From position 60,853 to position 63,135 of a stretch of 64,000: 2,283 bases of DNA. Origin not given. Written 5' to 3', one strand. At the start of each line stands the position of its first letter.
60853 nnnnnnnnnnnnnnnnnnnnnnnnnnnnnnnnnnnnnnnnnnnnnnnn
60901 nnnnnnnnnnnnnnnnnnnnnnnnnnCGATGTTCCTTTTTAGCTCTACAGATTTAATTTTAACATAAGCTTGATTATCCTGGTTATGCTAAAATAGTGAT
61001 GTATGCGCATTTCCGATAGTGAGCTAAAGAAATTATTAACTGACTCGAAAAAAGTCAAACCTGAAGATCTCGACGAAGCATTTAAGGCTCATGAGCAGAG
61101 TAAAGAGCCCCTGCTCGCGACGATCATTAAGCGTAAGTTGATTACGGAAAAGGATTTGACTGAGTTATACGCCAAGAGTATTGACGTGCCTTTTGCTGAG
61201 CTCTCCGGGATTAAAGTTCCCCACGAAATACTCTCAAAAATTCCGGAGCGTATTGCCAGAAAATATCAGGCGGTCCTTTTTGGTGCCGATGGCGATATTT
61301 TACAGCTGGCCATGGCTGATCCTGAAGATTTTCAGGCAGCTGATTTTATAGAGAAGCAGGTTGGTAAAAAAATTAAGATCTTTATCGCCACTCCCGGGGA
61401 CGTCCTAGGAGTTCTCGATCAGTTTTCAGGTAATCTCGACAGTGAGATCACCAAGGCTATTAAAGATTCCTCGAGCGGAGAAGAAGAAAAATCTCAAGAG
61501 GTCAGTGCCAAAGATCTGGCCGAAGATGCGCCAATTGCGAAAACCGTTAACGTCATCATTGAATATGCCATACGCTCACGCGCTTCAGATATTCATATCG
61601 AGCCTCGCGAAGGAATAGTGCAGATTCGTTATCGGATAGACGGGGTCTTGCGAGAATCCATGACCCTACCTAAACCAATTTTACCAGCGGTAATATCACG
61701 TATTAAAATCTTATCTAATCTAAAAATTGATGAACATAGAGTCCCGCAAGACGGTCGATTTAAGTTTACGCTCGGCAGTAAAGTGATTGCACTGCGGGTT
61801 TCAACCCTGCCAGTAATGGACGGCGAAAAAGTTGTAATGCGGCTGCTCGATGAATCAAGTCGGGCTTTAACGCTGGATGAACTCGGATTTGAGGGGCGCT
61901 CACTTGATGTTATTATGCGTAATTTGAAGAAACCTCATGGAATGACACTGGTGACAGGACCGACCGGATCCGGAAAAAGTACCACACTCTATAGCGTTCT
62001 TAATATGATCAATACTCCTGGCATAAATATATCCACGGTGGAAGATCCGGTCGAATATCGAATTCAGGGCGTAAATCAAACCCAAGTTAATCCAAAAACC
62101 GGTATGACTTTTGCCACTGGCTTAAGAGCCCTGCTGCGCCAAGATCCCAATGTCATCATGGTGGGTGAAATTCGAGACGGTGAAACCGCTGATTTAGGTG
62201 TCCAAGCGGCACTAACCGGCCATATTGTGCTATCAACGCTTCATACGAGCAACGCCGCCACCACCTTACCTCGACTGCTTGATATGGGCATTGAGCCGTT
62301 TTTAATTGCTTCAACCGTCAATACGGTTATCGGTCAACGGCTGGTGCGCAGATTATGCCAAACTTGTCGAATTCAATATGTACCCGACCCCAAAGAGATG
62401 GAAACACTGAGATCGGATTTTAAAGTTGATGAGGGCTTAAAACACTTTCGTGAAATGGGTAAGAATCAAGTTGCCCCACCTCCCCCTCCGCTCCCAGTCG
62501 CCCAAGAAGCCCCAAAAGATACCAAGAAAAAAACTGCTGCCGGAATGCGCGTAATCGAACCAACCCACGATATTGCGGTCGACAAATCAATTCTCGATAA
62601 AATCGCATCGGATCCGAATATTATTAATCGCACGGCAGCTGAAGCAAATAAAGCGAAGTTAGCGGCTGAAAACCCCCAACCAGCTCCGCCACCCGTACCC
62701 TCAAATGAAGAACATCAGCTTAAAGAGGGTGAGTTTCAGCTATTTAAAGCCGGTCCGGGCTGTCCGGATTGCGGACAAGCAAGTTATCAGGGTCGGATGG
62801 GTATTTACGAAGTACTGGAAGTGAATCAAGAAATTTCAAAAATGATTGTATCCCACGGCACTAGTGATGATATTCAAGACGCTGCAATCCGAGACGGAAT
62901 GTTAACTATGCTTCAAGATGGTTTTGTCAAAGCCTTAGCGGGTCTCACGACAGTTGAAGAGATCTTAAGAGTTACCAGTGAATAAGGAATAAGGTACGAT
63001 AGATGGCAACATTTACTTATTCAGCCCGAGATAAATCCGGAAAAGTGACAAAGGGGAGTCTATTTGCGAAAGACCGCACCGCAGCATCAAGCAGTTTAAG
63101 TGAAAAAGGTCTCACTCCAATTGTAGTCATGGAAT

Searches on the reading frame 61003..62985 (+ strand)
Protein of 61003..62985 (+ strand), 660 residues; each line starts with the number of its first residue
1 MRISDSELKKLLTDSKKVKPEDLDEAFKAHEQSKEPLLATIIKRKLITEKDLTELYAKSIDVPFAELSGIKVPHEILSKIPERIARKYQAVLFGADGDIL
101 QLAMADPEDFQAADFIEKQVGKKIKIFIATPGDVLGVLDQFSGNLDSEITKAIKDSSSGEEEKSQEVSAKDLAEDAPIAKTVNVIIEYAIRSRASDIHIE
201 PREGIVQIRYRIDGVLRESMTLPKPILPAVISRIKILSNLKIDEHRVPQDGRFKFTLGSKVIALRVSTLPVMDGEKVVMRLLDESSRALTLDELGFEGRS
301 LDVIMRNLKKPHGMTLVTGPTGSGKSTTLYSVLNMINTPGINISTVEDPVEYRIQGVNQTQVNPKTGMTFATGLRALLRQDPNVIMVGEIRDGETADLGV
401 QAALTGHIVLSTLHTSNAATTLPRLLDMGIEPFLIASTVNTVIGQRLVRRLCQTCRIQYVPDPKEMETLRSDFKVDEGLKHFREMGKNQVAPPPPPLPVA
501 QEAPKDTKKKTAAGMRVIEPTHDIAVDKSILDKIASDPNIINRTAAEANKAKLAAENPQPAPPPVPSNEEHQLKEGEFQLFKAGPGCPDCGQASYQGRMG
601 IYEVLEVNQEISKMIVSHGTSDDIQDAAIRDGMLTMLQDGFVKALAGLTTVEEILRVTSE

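Call 28: search_protein_families(library=pfam, proteins=[window:61003-62985:+])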
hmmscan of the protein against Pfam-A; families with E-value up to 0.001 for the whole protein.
window:61003-62985:+ (660 aa): 3 families
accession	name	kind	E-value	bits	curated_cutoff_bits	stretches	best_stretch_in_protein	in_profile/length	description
PF00437.27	T2SSE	-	4e-130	434.2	24.9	2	172-464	2-288/370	Type II/IV secretion system protein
PF05157.20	MshEN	-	2.3e-17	63.2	23.1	1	61-145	2-87/90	MshEN domain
PF13555.12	AAA_29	-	0.00027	21.1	27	1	311-329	21-39/61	P-loop containing region of AAA domain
